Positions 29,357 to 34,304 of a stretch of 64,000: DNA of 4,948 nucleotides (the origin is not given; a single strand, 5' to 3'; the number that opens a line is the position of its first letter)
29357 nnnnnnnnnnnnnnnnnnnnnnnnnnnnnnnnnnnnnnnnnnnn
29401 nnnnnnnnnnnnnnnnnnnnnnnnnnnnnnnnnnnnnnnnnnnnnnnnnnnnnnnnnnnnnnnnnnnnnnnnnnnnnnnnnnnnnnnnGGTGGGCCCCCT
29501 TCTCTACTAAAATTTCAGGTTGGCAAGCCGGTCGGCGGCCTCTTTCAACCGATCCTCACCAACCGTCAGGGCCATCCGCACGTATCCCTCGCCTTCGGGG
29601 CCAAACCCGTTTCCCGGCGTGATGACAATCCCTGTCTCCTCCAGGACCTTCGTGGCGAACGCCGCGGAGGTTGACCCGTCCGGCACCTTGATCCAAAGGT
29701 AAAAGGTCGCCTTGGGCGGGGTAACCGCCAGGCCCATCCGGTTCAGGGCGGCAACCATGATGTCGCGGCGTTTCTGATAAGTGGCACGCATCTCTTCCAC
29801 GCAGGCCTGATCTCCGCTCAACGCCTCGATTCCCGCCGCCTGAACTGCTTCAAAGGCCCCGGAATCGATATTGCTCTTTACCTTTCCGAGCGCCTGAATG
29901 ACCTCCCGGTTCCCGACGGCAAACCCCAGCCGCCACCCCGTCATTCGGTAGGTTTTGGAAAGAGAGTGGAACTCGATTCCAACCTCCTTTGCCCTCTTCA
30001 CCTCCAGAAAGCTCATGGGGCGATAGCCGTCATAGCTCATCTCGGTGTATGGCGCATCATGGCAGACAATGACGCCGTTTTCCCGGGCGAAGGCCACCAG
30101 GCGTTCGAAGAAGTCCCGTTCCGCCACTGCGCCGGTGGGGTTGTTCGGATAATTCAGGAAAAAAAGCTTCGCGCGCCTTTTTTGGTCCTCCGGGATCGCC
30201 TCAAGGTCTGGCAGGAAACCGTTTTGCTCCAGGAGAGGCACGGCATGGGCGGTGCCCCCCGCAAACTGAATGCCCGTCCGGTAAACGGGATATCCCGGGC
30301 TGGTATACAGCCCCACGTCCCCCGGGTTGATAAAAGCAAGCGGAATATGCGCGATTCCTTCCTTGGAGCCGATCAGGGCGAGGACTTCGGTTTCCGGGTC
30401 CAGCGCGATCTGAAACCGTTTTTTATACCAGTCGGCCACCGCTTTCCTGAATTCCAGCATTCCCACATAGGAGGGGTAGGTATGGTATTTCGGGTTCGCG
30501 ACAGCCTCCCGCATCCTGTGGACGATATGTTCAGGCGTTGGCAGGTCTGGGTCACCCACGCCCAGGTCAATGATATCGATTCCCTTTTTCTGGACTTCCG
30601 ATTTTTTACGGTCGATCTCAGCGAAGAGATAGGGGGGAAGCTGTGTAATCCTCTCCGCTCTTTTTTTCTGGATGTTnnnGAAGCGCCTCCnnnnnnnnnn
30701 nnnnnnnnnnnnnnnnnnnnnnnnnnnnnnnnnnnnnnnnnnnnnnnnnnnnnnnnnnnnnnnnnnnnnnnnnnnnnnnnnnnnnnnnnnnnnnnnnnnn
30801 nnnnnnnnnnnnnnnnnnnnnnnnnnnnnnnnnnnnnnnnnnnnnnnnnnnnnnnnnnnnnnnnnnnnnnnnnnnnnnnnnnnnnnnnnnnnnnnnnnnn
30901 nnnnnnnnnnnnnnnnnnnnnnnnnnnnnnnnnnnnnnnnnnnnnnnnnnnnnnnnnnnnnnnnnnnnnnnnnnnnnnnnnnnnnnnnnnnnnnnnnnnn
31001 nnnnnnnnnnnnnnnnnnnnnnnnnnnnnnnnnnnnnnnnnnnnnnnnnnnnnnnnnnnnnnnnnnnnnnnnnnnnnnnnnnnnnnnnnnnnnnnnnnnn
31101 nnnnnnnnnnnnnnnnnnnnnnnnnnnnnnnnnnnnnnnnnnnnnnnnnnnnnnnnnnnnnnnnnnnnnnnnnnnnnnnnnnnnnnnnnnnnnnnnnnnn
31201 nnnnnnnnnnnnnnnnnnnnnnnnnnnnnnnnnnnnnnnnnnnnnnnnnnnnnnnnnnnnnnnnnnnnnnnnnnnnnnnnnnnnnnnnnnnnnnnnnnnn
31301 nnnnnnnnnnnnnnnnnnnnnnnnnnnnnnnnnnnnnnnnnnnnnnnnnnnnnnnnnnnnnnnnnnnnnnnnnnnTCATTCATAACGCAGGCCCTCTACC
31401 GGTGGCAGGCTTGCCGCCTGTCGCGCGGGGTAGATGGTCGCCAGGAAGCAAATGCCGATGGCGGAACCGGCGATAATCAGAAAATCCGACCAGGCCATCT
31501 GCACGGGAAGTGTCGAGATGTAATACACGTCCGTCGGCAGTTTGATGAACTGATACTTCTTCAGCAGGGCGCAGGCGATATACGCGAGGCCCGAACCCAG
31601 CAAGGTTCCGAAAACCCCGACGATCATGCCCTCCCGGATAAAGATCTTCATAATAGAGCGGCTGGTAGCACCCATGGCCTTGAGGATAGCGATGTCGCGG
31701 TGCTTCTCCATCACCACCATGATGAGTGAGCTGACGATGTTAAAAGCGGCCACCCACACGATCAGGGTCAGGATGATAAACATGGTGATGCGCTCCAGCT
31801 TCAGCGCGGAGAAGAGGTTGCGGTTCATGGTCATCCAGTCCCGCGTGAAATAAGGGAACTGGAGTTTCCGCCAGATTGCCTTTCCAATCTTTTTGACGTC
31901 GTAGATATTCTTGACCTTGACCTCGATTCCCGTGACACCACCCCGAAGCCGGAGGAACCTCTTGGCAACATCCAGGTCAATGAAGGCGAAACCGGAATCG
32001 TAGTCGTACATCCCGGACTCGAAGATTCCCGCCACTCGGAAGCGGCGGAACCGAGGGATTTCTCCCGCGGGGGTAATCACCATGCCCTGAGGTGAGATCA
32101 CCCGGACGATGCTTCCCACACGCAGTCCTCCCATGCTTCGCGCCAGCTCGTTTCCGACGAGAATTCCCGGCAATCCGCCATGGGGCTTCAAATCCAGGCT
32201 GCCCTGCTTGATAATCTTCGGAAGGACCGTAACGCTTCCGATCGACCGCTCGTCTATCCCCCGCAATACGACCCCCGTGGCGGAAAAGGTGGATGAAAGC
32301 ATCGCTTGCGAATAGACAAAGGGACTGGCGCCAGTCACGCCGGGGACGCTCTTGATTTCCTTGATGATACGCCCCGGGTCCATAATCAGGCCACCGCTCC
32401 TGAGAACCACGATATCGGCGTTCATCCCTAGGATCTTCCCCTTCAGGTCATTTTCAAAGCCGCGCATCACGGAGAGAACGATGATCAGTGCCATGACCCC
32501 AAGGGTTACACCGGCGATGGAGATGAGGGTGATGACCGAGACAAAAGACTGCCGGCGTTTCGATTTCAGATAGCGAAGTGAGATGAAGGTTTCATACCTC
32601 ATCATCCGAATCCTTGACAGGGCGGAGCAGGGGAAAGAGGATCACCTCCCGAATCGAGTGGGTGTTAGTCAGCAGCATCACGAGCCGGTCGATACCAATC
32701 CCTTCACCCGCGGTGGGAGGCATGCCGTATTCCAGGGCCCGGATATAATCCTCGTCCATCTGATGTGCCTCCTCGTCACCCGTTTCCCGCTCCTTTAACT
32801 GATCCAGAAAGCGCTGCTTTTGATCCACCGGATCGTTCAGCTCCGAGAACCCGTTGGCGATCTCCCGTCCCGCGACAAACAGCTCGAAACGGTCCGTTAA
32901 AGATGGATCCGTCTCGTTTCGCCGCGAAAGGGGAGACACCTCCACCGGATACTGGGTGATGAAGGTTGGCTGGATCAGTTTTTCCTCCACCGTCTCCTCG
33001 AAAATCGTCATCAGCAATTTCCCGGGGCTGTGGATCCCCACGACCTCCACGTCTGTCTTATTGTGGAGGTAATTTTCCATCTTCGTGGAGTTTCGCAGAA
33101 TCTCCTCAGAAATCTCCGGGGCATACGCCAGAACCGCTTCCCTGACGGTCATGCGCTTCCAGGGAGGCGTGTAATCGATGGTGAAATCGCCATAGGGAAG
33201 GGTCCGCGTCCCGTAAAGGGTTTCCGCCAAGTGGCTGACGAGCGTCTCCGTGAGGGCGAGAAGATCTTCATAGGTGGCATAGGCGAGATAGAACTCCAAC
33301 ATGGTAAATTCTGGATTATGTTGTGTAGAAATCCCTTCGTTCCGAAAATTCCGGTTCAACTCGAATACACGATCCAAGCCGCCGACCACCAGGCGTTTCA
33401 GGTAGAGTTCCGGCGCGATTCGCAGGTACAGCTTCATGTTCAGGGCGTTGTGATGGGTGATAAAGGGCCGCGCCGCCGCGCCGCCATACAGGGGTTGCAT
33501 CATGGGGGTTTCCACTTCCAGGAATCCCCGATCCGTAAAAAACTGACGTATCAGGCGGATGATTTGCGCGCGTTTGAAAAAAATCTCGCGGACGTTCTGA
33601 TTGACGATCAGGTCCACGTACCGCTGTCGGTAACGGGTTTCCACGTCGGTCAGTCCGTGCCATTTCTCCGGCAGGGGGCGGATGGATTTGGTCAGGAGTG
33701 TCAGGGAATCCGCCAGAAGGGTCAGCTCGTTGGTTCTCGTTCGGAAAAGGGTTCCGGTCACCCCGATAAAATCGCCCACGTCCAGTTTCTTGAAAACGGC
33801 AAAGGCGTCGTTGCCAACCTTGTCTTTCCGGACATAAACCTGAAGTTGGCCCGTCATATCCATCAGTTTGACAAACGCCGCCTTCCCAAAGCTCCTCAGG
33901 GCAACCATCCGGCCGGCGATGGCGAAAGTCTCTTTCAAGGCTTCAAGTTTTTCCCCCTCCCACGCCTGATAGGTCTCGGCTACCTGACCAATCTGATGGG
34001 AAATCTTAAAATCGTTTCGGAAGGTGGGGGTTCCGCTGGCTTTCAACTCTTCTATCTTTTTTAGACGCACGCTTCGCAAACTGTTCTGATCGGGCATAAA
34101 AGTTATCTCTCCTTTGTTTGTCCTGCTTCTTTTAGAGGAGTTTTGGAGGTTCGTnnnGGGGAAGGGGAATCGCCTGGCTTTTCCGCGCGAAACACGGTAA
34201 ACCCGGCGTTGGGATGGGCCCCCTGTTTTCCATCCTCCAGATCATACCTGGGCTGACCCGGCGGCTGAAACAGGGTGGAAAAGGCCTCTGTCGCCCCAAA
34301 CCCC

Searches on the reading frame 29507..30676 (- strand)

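Call 80: search_protein_families(library=pfam, proteins=[window:29507-30676:-], max_evalue=0.00001)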
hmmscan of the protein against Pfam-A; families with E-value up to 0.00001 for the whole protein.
window:29507-30676:- (389 aa): 1 family
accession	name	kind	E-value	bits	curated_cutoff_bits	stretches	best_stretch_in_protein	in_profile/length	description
PF00155.27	Aminotran_1_2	-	2.6e-70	237.9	19.7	1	34-384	2-361/361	Aminotransferase class I and II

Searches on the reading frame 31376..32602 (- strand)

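Call 80: search_protein_families(library=pfam, proteins=[window:31376-32602:-], max_evalue=0.00001)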
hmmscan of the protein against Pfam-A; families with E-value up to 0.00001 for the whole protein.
window:31376-32602:- (408 aa): 2 families
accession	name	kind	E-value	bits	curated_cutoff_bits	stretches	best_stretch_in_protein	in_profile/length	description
PF02687.27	FtsX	-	2.5e-20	73.1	25.5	1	276-401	2-120/120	FtsX-like permease C-terminal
PF12704.14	MacB_PCD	-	5.3e-17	63.2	27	1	25-243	1-204/207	MacB-like periplasmic core domain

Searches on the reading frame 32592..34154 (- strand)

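Call 80: search_protein_families(library=pfam, proteins=[window:32592-34154:-], max_evalue=0.00001)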
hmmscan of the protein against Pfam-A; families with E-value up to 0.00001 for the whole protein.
window:32592-34154:- (520 aa): 2 families
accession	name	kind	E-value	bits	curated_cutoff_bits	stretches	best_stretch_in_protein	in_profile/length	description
PF00152.25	tRNA-synt_2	-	3.4e-95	319.1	25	1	171-509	2-306/308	tRNA synthetases class II (D, K and N)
PF01336.31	tRNA_anti-codon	-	2e-16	60.1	27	1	79-154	3-75/75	OB-fold nucleic acid binding domain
